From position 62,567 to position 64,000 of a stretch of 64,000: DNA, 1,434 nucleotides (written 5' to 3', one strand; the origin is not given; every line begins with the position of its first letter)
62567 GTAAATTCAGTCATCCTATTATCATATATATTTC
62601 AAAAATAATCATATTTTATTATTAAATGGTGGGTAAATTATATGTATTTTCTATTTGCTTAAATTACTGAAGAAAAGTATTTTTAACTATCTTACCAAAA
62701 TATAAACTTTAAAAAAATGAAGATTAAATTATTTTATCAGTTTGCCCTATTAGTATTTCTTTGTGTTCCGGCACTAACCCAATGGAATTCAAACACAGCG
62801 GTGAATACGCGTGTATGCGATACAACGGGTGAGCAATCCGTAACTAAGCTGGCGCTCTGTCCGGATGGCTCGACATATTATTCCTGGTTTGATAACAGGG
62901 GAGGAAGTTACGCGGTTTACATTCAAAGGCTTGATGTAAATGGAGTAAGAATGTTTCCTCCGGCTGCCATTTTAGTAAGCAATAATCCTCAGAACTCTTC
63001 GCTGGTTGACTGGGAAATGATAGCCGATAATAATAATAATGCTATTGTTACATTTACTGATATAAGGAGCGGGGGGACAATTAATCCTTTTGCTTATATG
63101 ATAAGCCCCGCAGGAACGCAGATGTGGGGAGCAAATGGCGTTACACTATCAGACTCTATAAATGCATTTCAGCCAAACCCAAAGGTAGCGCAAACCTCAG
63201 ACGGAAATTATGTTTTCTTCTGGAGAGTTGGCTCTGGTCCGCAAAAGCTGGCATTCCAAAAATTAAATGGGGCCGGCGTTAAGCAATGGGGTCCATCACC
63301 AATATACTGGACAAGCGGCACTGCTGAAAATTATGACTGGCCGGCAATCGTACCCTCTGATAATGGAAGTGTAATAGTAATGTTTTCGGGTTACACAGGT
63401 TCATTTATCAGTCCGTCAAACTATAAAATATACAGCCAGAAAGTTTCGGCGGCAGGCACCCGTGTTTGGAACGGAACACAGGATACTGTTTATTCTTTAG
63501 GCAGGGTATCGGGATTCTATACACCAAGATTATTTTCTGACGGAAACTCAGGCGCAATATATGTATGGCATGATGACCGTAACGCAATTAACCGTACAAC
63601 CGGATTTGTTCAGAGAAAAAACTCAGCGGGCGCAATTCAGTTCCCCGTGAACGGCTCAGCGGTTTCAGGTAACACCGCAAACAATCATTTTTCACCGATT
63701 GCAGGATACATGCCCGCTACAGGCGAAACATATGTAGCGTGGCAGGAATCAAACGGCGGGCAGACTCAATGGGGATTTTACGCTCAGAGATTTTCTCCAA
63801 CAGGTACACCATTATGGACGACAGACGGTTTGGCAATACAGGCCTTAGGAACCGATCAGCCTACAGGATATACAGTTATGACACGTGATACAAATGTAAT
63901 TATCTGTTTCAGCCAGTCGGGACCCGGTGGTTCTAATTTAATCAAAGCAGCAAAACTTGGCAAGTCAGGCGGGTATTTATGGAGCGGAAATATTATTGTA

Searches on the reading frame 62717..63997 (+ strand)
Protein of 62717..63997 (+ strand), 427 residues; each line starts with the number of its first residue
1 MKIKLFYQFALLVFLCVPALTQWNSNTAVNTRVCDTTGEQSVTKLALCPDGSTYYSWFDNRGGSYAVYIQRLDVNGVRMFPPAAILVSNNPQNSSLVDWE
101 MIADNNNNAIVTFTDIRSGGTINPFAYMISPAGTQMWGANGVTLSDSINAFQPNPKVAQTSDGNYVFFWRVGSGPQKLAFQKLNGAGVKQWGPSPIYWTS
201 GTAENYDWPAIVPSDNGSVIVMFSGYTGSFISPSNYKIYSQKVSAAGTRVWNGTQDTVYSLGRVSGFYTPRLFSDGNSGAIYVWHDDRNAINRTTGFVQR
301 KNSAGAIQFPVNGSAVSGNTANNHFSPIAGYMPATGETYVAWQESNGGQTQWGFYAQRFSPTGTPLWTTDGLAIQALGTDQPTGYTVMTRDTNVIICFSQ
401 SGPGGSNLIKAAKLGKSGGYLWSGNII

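Call 84: search_protein_families(library=pfam, proteins=[window:62717-63997:+], max_evalue=0.01)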
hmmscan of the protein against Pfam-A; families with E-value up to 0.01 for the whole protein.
window:62717-63997:+ (427 aa): 0 families
